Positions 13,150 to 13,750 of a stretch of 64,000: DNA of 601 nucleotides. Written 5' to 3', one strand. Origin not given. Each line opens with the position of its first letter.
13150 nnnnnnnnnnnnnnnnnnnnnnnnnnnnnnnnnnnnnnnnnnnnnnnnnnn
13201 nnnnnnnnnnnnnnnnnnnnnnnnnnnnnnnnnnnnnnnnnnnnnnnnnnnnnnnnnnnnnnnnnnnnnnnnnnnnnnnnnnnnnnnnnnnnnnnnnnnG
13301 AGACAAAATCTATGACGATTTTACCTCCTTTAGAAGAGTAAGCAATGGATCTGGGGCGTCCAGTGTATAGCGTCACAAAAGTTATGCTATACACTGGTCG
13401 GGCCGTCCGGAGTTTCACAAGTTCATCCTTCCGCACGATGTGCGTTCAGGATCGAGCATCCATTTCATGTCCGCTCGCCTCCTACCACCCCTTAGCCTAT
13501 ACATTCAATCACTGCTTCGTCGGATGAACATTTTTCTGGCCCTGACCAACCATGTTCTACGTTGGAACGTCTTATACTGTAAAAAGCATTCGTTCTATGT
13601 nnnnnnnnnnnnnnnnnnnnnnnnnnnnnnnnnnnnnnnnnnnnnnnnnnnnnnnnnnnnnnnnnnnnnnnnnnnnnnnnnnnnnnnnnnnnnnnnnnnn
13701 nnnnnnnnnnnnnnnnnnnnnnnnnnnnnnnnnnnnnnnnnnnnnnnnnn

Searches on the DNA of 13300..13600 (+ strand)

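Call 10: search_rna_families(source=window, start=13300, end=13600, threshold=evalue, max_evalue=10, show_alignments=3)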
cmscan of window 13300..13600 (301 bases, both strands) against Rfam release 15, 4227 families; matches with E-value up to 10: 0.
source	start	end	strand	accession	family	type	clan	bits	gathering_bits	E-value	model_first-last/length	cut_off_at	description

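Call 25: build_rna_model(alignment_id=A4, structure=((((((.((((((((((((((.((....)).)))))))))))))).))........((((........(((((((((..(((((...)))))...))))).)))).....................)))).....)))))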
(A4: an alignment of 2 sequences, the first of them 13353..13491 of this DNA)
Model R1 built from alignment A4 (2 sequences, 139 columns); structure: as given.
model positions 139; base pairs 40; branch points 1; effective number of sequences 0.7; information 0.59 bits per position. Calibrated on 0.2 Mb of random sequence (short: E-values are rough).
structure used (alignment columns):
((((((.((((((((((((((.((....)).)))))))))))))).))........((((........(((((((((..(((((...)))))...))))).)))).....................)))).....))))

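Call 26: search_with_rna_model(model_id=R1, source=window, filters=off, max_evalue=10, show_alignments=4, make_alignment=true)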
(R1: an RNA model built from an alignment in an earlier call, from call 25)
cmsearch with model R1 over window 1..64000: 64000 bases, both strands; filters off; matches with E-value up to 10: 9.
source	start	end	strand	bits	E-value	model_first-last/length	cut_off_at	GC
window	13353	13491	+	179.6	2e-45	1-139/139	no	0.55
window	13348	13404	-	29.7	6.2e-06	1-139/139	no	0.53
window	49329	49402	+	14.7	0.053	1-139/139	no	0.24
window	3718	3805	+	8.2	2.8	1-139/139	no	0.41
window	16941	17050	-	7.9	3.3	1-139/139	no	0.57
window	37651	37752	+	7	5.7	1-139/139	no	0.3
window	12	73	+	7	5.8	1-139/139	no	0.44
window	59385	59454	-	6.9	6.2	1-139/139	no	0.41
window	1295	1384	+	6.2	9.5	1-139/139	no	0.4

Alignment A5: 9 matches aligned to the model, 185 columns, each read 5' to 3' on its own strand. Consensus structure (alignment columns), stored with it:
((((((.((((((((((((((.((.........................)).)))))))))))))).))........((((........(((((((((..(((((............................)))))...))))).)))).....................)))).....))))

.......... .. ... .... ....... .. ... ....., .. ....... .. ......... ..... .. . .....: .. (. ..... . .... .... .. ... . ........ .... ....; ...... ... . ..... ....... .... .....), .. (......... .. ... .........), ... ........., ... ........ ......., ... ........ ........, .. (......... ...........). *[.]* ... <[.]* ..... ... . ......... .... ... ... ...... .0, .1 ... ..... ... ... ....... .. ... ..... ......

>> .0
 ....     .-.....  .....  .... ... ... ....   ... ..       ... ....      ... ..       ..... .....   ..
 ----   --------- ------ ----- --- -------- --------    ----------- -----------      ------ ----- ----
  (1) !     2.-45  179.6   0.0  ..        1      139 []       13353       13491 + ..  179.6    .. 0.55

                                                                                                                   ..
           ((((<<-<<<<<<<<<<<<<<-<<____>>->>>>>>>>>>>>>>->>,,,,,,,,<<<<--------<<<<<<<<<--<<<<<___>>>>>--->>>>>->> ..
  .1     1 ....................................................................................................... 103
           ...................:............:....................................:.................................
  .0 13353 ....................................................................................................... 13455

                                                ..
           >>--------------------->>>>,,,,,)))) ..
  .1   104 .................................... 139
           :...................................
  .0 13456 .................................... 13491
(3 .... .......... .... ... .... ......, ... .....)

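Call 36: search_with_rna_model(model_id=R1, sources=[L182, L183, L184], filters=off, max_evalue=10, show_alignments=3)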
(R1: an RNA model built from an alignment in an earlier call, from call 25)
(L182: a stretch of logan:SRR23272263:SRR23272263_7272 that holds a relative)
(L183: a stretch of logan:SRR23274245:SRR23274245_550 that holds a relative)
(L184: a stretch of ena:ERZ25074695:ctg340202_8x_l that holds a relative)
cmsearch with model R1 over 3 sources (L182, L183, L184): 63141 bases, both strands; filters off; matches with E-value up to 10: 4.
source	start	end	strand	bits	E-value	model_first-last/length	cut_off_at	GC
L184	14320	14405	+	8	3.1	1-139/139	no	0.41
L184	14305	14384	-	7.4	4.4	1-139/139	no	0.41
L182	4811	4830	+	6.4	8.3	17-36/139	no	0.35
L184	6773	6823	+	6.2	9.5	69-120/139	no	0.33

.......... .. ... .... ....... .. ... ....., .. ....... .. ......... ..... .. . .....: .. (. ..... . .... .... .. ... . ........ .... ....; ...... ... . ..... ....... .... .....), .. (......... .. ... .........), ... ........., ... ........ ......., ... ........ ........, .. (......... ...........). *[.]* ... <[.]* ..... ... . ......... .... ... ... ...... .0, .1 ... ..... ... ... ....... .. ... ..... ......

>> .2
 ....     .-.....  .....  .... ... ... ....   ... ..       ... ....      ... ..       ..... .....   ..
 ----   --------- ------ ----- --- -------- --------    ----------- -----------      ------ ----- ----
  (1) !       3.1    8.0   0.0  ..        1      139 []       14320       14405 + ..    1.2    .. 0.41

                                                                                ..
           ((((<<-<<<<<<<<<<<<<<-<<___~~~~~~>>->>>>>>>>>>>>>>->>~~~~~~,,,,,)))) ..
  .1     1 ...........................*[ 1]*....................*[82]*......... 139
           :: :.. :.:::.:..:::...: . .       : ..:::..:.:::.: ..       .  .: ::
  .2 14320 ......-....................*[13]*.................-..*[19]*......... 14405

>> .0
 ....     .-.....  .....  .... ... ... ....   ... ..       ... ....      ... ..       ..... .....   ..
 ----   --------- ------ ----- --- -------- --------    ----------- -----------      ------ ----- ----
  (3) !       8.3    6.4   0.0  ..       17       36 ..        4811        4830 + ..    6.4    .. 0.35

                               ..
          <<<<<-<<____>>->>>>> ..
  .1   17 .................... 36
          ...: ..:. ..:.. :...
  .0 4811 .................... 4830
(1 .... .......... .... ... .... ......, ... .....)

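Call 55: build_rna_model(alignment_id=A6, structure=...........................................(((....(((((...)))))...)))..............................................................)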
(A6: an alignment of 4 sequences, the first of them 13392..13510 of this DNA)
Model R2 built from alignment A6 (4 sequences, 131 columns); structure: as given.
model positions 124; base pairs 8; branch points 0; effective number of sequences 4; information 0.526 bits per position. Calibrated on 0.2 Mb of random sequence (short: E-values are rough).
structure used (alignment columns):
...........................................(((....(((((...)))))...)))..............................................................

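Call 56: search_with_rna_model(model_id=R2, source=window, filters=off, max_evalue=10, show_alignments=8)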
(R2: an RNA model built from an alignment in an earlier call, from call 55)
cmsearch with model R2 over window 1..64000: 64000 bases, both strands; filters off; matches with E-value up to 10: 16.
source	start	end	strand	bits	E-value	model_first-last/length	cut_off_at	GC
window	44310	44438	-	96.5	5.1e-19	1-124/124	no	0.5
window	42515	42640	+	92.1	4.6e-18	1-124/124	no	0.48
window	13392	13510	+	89.4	1.7e-17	1-124/124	no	0.55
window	16915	17018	-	70.6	1.9e-13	1-124/124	no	0.58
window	29331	29463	-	12.5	0.59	1-124/124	no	0.33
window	37445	37528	-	8.9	3.5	1-124/124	no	0.31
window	30798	30874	-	8.8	3.7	1-124/124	no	0.29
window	2974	3052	-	8.2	4.9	1-124/124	no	0.51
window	61374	61464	-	8.1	5.1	1-124/124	no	0.3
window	30264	30335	+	8.1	5.3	1-124/124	no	0.36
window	30478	30601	+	7.8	6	1-124/124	no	0.33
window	52995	53055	-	7.6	6.6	1-124/124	no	0.31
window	58621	58681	+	7.6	6.7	38-98/124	no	0.46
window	21279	21338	-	7.2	8.3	1-124/124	no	0.3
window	55341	55384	-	7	9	1-124/124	no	0.34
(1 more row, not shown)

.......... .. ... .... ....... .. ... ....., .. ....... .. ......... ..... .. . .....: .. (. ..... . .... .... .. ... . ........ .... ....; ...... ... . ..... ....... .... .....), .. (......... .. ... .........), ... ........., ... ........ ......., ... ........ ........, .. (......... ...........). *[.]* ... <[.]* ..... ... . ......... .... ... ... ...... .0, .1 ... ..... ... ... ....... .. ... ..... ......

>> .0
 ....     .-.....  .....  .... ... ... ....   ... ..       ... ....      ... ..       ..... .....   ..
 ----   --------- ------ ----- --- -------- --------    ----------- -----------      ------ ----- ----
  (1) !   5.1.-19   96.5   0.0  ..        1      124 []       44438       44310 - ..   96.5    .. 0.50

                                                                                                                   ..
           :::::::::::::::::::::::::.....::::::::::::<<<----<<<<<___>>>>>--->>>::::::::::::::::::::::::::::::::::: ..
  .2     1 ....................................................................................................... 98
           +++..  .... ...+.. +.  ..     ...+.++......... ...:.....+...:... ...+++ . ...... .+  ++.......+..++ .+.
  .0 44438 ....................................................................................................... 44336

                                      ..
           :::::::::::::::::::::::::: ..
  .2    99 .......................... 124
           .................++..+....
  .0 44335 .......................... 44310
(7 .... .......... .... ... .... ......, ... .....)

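Call 63: search_with_rna_model(model_id=R2, sources=[L001, L002, L003, L004, L005, L006, L007, L008, L009, L010, L011, L012, L013, L014, L015, L016, L017, L018, L019, L020, L021, L022, L023, L024, L025, L026, L027, L028, L029, L030, L031, L032, L033, L034, L035, L036, L037, L038, L039, L040, L041, L042, L043, L044, L045, L046, L047, L048, L049, L050, L051, L052, L053, L054, L055, L056, L057, L058, L059, L060, L061, L062, L063, L064, L065, L066, L067, L068, L069, L070, L071, L072, L073, L074, L075, L076, L077, L078, L079, L080], filters=default, max_evalue=10, show_alignments=2)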
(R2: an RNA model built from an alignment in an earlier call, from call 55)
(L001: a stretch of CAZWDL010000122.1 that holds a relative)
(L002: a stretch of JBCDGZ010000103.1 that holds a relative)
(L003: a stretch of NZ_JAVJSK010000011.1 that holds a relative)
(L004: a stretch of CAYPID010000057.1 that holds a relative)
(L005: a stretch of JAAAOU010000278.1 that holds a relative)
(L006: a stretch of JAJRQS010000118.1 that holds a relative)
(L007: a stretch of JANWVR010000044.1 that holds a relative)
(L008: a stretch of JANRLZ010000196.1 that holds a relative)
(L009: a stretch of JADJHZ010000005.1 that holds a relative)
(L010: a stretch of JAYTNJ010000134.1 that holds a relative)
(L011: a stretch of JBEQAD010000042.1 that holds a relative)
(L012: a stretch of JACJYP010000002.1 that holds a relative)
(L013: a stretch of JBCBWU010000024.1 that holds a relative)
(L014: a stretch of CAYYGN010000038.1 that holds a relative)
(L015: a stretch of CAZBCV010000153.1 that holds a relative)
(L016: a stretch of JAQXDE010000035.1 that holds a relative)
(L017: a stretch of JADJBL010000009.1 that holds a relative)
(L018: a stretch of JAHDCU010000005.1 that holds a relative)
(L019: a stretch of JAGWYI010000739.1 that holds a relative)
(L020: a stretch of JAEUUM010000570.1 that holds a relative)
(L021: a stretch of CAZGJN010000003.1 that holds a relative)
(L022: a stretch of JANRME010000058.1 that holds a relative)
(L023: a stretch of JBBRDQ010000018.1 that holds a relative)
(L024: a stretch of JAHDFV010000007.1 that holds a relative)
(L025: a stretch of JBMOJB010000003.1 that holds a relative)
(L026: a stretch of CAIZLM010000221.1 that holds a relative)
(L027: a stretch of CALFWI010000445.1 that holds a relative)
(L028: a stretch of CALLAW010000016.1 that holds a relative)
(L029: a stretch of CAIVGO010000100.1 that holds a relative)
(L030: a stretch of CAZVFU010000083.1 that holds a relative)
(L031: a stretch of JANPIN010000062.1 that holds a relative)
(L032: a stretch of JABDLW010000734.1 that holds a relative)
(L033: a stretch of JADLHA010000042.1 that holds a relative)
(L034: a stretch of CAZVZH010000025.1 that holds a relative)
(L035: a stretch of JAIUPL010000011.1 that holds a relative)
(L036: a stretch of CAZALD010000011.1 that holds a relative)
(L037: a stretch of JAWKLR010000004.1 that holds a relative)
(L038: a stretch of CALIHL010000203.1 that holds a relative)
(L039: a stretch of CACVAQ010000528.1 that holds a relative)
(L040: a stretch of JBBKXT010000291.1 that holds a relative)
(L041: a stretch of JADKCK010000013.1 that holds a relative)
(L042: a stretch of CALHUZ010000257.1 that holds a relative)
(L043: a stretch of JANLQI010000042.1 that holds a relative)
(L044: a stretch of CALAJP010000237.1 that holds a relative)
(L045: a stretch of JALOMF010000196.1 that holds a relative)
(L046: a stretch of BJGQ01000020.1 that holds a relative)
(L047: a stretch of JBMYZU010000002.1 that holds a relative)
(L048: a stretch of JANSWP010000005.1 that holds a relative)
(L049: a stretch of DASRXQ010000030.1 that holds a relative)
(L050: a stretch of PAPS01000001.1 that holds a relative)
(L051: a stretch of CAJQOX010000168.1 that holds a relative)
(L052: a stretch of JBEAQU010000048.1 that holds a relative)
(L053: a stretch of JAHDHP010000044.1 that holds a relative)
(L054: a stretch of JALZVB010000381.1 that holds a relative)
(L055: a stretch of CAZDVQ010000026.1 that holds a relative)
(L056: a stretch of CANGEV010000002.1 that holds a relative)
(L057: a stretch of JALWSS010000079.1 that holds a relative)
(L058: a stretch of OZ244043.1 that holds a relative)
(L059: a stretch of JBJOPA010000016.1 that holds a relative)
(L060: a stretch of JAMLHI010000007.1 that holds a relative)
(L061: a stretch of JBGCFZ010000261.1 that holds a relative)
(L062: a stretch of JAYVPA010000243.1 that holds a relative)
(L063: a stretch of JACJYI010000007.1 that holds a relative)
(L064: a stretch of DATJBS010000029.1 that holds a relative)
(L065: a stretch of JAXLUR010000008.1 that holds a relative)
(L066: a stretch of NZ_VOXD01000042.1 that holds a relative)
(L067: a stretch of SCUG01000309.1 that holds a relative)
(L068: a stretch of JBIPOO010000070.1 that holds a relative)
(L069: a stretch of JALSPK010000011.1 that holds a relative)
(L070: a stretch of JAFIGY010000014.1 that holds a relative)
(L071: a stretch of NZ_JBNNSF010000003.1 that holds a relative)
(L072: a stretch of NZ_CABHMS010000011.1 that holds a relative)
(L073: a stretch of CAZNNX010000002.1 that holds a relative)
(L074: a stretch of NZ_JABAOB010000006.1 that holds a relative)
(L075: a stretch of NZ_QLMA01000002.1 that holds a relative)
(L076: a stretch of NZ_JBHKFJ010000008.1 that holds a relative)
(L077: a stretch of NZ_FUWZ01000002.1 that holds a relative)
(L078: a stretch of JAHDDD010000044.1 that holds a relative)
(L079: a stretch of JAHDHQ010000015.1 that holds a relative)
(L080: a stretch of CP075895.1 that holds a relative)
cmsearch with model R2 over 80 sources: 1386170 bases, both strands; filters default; matches with E-value up to 10: 3.
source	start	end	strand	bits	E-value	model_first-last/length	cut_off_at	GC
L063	174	289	+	16.6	1.7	1-124/124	no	0.42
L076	15884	16002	-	14.6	4.5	1-124/124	no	0.49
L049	15215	15316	+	13.7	7.1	1-124/124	no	0.49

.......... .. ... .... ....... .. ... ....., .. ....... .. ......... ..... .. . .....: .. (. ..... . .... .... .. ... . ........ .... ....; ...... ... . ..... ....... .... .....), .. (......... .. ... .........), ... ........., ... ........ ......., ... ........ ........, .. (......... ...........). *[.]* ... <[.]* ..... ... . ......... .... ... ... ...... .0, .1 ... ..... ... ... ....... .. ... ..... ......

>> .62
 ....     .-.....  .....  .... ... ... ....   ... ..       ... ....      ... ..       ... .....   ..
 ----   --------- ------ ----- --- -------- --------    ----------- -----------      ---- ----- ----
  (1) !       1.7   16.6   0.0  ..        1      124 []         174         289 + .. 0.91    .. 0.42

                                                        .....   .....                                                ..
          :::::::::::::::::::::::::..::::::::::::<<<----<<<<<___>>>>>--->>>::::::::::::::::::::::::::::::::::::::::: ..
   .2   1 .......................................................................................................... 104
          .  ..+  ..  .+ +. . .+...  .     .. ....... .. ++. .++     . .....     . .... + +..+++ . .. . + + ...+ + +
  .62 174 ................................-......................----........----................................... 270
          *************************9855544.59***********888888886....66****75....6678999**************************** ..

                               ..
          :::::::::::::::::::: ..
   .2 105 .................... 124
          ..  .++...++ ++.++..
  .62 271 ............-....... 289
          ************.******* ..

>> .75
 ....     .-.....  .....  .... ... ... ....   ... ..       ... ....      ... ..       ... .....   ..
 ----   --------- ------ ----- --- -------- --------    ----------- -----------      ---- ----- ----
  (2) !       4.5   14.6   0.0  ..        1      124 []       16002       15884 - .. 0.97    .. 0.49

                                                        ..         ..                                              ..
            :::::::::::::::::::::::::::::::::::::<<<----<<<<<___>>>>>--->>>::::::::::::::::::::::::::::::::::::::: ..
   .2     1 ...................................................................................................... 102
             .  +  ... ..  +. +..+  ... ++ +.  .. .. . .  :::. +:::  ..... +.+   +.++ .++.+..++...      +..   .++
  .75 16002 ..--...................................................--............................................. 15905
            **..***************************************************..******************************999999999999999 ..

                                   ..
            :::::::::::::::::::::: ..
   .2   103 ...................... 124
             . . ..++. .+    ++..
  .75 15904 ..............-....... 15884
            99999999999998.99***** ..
